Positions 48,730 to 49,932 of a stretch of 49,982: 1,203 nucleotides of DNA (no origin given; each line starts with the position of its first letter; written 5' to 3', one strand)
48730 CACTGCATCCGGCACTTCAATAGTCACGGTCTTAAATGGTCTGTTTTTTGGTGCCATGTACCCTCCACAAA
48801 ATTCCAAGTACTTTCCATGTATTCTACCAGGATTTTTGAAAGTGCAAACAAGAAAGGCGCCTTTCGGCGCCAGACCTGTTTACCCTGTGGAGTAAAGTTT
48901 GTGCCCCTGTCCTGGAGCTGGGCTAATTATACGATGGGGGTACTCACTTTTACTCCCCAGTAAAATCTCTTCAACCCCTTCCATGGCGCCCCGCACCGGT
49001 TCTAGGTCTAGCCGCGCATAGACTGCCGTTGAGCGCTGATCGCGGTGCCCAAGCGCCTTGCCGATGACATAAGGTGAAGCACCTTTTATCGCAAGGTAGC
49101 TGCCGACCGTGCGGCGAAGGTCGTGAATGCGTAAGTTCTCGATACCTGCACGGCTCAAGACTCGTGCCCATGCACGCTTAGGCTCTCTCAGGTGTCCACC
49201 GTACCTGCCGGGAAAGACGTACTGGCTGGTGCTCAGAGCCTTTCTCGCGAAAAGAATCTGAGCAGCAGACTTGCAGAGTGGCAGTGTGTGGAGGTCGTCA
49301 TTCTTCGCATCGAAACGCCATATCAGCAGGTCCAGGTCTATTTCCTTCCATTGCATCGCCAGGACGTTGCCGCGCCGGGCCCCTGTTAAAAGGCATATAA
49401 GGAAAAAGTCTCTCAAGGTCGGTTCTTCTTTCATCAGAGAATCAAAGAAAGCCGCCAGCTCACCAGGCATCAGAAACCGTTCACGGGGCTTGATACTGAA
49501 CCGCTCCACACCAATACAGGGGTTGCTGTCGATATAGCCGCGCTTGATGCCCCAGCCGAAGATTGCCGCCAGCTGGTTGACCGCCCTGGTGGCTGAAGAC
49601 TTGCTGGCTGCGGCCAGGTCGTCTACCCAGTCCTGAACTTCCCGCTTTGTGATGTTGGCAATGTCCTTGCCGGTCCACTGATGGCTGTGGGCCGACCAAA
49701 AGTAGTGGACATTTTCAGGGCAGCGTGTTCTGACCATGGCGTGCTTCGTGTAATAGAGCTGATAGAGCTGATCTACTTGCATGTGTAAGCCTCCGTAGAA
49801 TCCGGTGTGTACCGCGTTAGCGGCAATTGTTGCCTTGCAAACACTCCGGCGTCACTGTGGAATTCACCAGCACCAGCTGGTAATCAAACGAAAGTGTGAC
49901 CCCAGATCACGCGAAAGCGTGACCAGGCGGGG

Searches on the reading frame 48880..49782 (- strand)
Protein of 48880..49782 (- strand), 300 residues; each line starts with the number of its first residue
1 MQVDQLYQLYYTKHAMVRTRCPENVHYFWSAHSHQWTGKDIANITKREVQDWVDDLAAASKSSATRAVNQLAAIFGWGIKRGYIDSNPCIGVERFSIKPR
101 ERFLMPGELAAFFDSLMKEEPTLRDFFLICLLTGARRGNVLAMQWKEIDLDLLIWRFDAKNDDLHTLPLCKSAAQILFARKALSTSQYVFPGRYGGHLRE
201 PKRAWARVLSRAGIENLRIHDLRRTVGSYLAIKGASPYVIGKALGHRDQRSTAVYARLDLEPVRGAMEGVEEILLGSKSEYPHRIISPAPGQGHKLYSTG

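Call 11: search_protein_families(library=phrogs, proteins=[window:48880-49782:-], max_evalue=0.001)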
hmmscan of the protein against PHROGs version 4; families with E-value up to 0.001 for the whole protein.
window:48880-49782:- (300 aa): 5 families
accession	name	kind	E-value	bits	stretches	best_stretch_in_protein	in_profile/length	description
phrog_1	-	integration and excision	1.5e-58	200.5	1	5-283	168-460/611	integrase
phrog_216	-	integration and excision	1.8e-29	103.8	1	65-272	16-238/301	integrase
phrog_7244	-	integration and excision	5.1e-15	56.4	1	41-153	115-229/263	integrase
phrog_35951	-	unknown function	6.3e-06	27.6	1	202-246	6-50/97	-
phrog_25190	-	integration and excision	0.00086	20.6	0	204-250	34-80/109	integrase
